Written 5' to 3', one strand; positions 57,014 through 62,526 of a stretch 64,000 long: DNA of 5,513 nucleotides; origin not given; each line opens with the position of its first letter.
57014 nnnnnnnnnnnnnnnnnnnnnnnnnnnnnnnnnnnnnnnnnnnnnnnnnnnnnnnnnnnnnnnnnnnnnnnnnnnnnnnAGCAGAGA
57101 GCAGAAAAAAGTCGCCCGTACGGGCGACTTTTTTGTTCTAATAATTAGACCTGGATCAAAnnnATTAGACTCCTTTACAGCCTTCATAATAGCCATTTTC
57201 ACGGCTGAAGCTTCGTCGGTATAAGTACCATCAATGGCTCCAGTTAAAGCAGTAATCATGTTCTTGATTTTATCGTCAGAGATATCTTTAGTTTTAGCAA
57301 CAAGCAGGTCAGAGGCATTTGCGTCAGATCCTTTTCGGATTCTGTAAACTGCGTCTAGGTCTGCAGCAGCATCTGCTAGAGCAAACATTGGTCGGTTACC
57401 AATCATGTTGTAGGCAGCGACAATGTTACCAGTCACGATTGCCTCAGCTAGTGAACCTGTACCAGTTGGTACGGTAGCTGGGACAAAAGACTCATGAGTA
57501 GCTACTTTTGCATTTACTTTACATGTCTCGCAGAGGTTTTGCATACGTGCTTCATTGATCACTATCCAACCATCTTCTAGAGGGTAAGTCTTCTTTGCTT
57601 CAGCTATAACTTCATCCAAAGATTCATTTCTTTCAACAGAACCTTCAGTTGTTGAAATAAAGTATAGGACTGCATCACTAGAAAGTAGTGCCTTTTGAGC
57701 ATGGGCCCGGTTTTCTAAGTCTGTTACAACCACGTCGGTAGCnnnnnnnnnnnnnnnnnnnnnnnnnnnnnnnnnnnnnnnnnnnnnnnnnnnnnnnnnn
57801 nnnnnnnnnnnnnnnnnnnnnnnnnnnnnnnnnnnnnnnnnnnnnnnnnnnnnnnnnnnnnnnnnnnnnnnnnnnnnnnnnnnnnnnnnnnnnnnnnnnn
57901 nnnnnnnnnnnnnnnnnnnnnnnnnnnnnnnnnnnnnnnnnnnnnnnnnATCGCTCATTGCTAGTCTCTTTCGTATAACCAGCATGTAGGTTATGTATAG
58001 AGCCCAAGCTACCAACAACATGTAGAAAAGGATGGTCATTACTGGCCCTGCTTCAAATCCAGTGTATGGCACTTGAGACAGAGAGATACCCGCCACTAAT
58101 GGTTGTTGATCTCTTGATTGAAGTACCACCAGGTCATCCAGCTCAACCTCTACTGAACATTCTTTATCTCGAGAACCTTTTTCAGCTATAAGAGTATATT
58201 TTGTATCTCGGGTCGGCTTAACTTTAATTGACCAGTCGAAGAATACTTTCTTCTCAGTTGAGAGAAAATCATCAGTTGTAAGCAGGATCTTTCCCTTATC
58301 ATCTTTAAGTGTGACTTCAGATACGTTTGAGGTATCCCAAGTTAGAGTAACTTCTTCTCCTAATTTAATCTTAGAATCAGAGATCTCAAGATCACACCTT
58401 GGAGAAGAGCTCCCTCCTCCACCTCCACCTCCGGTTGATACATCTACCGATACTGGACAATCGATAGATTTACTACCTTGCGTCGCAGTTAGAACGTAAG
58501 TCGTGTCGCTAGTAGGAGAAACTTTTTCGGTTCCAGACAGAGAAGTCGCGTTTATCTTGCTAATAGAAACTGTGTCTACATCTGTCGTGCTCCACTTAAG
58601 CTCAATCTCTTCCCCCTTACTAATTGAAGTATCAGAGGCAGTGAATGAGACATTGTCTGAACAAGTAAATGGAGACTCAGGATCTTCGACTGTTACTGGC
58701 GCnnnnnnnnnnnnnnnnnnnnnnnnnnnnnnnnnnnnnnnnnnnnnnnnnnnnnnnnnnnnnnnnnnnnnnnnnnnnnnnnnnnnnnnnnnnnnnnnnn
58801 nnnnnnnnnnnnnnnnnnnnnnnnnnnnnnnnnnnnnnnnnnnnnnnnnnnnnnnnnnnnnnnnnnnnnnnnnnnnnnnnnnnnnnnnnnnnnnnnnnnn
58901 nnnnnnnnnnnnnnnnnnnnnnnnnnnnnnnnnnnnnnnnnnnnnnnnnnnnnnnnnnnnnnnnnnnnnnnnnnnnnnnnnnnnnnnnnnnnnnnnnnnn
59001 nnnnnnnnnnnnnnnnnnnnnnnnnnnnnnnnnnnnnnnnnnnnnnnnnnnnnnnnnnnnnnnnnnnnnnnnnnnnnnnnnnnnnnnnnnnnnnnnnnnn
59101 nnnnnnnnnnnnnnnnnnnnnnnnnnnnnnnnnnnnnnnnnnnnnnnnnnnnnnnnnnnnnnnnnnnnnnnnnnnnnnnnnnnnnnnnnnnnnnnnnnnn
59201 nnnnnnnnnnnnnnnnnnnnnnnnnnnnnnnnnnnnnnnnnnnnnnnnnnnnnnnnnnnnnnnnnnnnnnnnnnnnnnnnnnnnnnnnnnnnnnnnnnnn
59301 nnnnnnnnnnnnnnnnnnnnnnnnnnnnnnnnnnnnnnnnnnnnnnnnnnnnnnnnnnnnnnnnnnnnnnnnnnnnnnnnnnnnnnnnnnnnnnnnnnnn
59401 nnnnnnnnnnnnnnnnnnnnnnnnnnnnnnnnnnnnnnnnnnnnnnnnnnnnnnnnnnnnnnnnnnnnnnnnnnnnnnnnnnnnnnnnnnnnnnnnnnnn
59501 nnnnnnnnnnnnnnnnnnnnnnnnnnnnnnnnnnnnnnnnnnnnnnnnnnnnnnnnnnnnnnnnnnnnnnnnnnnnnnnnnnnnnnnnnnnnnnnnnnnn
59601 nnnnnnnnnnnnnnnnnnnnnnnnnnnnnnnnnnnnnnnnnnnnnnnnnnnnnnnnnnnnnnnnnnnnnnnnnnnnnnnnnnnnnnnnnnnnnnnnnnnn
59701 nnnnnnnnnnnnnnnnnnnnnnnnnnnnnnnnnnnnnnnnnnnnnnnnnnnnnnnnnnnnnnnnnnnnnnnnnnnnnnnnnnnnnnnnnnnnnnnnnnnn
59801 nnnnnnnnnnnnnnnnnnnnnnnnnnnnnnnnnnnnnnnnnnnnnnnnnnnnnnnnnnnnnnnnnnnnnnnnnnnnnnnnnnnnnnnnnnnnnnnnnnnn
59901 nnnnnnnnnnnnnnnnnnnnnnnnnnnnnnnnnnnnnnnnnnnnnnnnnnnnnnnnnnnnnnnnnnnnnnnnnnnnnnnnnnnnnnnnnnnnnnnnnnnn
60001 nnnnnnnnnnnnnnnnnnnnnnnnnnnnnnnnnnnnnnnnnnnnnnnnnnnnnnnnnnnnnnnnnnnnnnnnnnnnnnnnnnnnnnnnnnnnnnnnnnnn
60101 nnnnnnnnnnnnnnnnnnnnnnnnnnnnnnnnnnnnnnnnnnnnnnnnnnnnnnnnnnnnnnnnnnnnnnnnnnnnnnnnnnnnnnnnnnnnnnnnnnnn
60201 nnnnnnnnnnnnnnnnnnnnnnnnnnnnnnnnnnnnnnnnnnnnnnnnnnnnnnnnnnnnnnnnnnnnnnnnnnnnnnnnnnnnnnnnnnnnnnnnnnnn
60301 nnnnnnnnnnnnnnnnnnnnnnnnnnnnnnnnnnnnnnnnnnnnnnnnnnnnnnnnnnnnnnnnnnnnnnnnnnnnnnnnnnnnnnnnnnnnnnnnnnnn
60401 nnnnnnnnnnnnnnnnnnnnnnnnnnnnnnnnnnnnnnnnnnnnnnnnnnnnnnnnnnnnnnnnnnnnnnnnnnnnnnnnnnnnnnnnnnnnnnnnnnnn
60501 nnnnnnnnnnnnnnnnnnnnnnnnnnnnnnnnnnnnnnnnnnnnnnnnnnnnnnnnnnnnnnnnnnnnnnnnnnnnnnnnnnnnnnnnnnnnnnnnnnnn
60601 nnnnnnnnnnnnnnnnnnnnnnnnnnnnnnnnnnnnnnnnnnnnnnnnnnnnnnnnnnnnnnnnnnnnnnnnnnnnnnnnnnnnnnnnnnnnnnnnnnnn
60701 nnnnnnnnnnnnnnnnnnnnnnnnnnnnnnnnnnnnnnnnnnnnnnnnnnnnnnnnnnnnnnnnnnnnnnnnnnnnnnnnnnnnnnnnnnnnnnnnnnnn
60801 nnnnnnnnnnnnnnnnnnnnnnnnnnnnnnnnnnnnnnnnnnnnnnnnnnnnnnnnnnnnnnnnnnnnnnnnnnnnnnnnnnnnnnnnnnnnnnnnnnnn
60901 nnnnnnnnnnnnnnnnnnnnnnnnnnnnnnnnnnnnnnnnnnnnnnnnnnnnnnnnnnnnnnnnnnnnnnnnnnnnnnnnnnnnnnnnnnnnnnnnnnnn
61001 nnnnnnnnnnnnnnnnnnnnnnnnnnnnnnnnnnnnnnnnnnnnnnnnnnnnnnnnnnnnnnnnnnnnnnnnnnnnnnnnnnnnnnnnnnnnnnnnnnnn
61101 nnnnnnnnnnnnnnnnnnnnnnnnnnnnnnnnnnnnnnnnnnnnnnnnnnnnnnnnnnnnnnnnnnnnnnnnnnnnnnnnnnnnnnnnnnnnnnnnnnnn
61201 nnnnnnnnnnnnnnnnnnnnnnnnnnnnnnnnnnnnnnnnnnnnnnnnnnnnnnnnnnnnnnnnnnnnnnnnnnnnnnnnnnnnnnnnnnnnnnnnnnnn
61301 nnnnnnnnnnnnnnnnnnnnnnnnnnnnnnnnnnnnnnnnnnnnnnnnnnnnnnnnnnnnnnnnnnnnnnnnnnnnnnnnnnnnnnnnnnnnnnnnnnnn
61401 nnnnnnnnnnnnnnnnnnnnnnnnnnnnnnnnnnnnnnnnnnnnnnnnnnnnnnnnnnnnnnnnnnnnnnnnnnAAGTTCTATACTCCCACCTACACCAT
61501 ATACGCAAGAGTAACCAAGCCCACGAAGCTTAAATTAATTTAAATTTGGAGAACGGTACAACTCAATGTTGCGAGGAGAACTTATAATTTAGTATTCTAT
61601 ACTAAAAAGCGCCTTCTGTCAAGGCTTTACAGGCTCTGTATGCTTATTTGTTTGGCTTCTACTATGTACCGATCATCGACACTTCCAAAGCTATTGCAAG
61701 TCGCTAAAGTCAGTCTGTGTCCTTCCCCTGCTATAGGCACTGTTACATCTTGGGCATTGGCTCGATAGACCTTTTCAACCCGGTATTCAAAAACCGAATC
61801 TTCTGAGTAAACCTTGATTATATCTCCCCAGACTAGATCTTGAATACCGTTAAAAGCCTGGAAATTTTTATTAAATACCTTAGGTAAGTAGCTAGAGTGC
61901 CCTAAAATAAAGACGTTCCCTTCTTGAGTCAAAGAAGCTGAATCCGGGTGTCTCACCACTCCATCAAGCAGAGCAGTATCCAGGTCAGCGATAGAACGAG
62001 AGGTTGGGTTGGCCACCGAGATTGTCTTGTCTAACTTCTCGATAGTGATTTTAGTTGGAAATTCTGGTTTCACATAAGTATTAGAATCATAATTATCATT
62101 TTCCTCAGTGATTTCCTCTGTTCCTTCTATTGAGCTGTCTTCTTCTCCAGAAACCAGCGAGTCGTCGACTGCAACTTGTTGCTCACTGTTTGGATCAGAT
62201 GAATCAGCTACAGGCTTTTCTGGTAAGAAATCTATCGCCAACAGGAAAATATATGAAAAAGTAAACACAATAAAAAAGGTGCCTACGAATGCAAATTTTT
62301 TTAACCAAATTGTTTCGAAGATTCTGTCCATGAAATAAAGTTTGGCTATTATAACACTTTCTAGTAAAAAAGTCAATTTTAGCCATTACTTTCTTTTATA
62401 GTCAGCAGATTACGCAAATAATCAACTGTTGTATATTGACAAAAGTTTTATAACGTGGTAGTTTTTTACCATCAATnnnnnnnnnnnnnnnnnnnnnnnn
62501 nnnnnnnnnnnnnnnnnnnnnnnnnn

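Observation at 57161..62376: Giant Ig/DUF11-repeat surface protein with an internal sortase-like signal, adjacent to a sortase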

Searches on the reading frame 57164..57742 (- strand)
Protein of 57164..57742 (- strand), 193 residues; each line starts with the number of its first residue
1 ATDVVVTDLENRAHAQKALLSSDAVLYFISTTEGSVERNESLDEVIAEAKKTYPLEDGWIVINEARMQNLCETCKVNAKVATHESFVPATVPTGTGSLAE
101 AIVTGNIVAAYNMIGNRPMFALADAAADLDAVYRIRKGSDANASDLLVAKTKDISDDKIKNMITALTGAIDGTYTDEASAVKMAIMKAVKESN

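Call 51: search_protein_representatives(alignment_id=A3)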
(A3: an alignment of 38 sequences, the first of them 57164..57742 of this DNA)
Query: 38 sequences, 212 profile positions. Proteins with E-value up to 0.001 (for the whole library): 497; up to 1e-10: 347; up to 1e-30: 157. The best 150 are listed.
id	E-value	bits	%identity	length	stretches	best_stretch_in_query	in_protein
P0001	1.5e-90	318.7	-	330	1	10-211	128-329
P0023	7.8e-90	316.4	-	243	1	10-211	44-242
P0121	2.7e-89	314.7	-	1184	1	10-211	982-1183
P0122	3.9e-88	310.9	-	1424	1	13-211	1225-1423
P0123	5.6e-88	310.4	-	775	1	14-211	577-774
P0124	1.6e-87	308.9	-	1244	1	10-210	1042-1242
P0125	1.8e-87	308.7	-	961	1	13-212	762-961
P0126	2.8e-87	308.1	-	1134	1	10-212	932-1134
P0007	4.4e-87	307.5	-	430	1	5-211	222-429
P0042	7.6e-87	306.7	-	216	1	6-212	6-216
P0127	1.3e-86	305.9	-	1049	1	13-211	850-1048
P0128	2.6e-86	304.9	-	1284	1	13-210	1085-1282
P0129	5.3e-86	303.9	-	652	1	5-212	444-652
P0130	1.6e-85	302.3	-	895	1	13-211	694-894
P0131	2.2e-85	301.9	-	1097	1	13-212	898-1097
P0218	1.2e-59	217.8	-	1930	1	16-211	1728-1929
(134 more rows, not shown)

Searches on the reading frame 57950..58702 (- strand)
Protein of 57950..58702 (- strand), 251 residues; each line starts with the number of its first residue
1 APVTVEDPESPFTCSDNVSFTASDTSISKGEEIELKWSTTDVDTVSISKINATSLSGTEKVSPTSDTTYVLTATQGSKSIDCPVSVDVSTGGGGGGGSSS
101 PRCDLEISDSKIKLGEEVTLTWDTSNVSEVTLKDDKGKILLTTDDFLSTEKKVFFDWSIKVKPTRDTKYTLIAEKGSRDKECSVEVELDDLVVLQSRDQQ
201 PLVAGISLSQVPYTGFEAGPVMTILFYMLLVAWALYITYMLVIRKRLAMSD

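Call 75: predict_structure(alignment_id=A4)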
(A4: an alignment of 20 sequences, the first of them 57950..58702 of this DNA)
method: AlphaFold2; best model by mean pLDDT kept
length: 251 residues; sequences in the alignment: 20
mean_pLDDT: 83.3   pTM: 0.41
mean pLDDT of the five models: 83.3, 82.8, 81.3, 81.2, 81.0
residues with pLDDT >= 90: 141; 70-90: 62; 50-70: 16; < 50: 32
segments of 3 or more residues with pLDDT < 50: 92-97, 191-213
pLDDT, mean of each block of 10 residues (from residue 1): 73 93 91 96 94 93 93 95 91 52 93 90 94 95 88 93 93 92 89 41 43 57 89 92 65 44
secondary structure, 60 per line:
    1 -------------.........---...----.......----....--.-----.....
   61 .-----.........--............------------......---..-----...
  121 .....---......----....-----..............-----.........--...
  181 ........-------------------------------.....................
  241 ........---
elements in order: H14-17 E18-22 E26-28 E33-39 E44-47 E56-61 E67-75 E78-89 E102-107 E118-125 E129-134 E139-142 H148-155 E156-161 E167-175 E178-188 H220-248

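Call 77: fold_search(model_id=the predicted structure, library=pdb)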
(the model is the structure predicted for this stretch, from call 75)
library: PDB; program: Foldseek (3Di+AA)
matches with E <= 10: 1582; with E <= 0.001: 157
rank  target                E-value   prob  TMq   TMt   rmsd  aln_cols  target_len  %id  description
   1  8tkt_A                4.4e-06  1.00  0.24  0.29  16.4       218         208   12  ZIG-4-INS-6 complex, C-centered monoclinic form (released 2024-08-28)
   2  1ya5_A                8.3e-06  1.00  0.28  0.35  14.0       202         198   14  Crystal structure of the titin domains z1z2 in complex with telethonin (released 2005-12-20)
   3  1d3l                  1.0e-05  1.00  0.25  0.31   9.9       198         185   11  D1D2-ICAM-1 FULLY GLYCOSYLATED, VARIATION OF D1-D2 INTERDOMAIN ANGLE IN DIFFERENT CRYSTAL STRUCTURES. (released 1999-12-01)
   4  2f8v_A                1.2e-05  1.00  0.29  0.36  14.4       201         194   15  Structure of full length telethonin in complex with the N-terminus of titin (released 2006-06-27)
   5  5uv6_B                1.5e-05  1.00  0.22  0.21  10.8       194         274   13  Crystal structure of human Opioid Binding Protein/Cell Adhesion Molecule Like (OPCML) (released 2018-03-21)
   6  2xy1                  1.6e-05  1.00  0.28  0.36  12.7       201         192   14  CRYSTAL STRUCTURE OF NCAM2 IG3-4 (released 2011-02-23)
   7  2f8v_D                1.9e-05  1.00  0.25  0.31  14.4       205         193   14  Structure of full length telethonin in complex with the N-terminus of titin (released 2006-06-27)
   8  5uv6_A                2.1e-05  1.00  0.23  0.22  10.6       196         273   14  Crystal structure of human Opioid Binding Protein/Cell Adhesion Molecule Like (OPCML) (released 2018-03-21)
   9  9c9d_F                2.4e-05  1.00  0.24  0.31  10.5       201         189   11  Protein receptor (released 2025-08-27)
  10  6fwx_A                2.7e-05  1.00  0.25  0.31  14.5       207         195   14  Chimeric titin Z1Z2-Z1Z2 tandem (Z1212) functionalized with a GRGDS exogenous peptide from fibronectin (released 2019-03-27)
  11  9elu_C                2.9e-05  1.00  0.24  0.33  14.5       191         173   12  CRYSTAL STRUCTURE OF RHESUS MACAQUE (MACACA MULATTA) IGG1 FC FRAGMENT- FC-GAMMA RECEPTOR IIA COMPLEX P131 VARIANT (released 2025-12-03)
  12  3bn3_B                3.0e-05  1.00  0.25  0.32  10.3       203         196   12  crystal structure of ICAM-5 in complex with aL I domain (released 2008-08-19)
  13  1cvs_D                3.5e-05  1.00  0.29  0.36  12.1       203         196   11  CRYSTAL STRUCTURE OF A DIMERIC FGF2-FGFR1 COMPLEX (released 2000-01-28)
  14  2yd3                  3.9e-05  1.00  0.25  0.31  13.2       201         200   12  Crystal structure of the N-terminal Ig1-2 module of Human Receptor Protein Tyrosine Phosphatase Sigma (released 2011-04-13)
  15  8tku_C                3.9e-05  1.00  0.24  0.28  16.7       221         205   12  ZIG-4-INS-6 complex, primitive monoclinic form (released 2024-08-28)
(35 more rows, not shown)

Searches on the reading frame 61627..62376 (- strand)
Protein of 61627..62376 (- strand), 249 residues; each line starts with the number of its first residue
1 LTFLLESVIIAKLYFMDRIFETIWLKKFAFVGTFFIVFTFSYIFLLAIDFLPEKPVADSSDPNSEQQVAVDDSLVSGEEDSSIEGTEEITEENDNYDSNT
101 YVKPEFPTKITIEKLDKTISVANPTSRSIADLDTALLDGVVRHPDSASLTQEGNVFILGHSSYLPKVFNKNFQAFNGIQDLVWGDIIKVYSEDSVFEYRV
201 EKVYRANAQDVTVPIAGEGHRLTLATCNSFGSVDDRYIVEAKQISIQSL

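Call 3: search_protein_families(library=pfam, proteins=[window:61627-62376:-], max_evalue=0.01)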
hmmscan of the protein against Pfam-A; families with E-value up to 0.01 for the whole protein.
window:61627-62376:- (249 aa): 1 family
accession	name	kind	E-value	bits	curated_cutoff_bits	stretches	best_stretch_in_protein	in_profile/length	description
PF04203.18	Sortase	-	2.4e-18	66.5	26.6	1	110-243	1-124/125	Sortase domain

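Call 4: search_protein_families(library=ncbifam, proteins=[window:61627-62376:-], max_evalue=0.01)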
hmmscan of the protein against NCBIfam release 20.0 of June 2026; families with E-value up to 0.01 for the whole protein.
window:61627-62376:- (249 aa): 6 families
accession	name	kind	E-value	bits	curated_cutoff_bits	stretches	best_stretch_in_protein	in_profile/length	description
NF058671.1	sortase_SrtD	exception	5e-12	45.9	140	1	70-242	27-186/187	class D sortase, LPxTATN-specific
NF033746.1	class_D_sortase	subfamily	7.8e-11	41.9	165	1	108-244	11-134/135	class D sortase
NF033747.1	class_E_sortase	subfamily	8.3e-08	32.3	160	1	91-244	55-206/211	class E sortase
TIGR01076.1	sortase_fam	subfamily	4.8e-07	29.7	39.35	1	141-245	27-129/136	sortase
NF033745.1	class_C_sortase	subfamily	7.6e-05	22.5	160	1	85-242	71-219/220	class C sortase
TIGR03784.1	marine_sortase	equivalog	0.00023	20.8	158.25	1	175-240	103-173/174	class GN sortase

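Call 25: search_solved_structures(query=window:61627-62376:-, max_evalue=0.001, show_alignments=2)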
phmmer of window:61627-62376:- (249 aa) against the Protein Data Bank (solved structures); distinct sequences matched with E-value up to 0.001: 2.
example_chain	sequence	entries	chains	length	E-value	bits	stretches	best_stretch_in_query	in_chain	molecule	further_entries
4d70_A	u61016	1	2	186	8e-06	28.9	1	136-244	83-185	SORTASE FAMILY PROTEIN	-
2ln7_A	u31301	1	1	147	3.8e-05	26.7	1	175-243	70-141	LPXTG-site transpeptidase family protein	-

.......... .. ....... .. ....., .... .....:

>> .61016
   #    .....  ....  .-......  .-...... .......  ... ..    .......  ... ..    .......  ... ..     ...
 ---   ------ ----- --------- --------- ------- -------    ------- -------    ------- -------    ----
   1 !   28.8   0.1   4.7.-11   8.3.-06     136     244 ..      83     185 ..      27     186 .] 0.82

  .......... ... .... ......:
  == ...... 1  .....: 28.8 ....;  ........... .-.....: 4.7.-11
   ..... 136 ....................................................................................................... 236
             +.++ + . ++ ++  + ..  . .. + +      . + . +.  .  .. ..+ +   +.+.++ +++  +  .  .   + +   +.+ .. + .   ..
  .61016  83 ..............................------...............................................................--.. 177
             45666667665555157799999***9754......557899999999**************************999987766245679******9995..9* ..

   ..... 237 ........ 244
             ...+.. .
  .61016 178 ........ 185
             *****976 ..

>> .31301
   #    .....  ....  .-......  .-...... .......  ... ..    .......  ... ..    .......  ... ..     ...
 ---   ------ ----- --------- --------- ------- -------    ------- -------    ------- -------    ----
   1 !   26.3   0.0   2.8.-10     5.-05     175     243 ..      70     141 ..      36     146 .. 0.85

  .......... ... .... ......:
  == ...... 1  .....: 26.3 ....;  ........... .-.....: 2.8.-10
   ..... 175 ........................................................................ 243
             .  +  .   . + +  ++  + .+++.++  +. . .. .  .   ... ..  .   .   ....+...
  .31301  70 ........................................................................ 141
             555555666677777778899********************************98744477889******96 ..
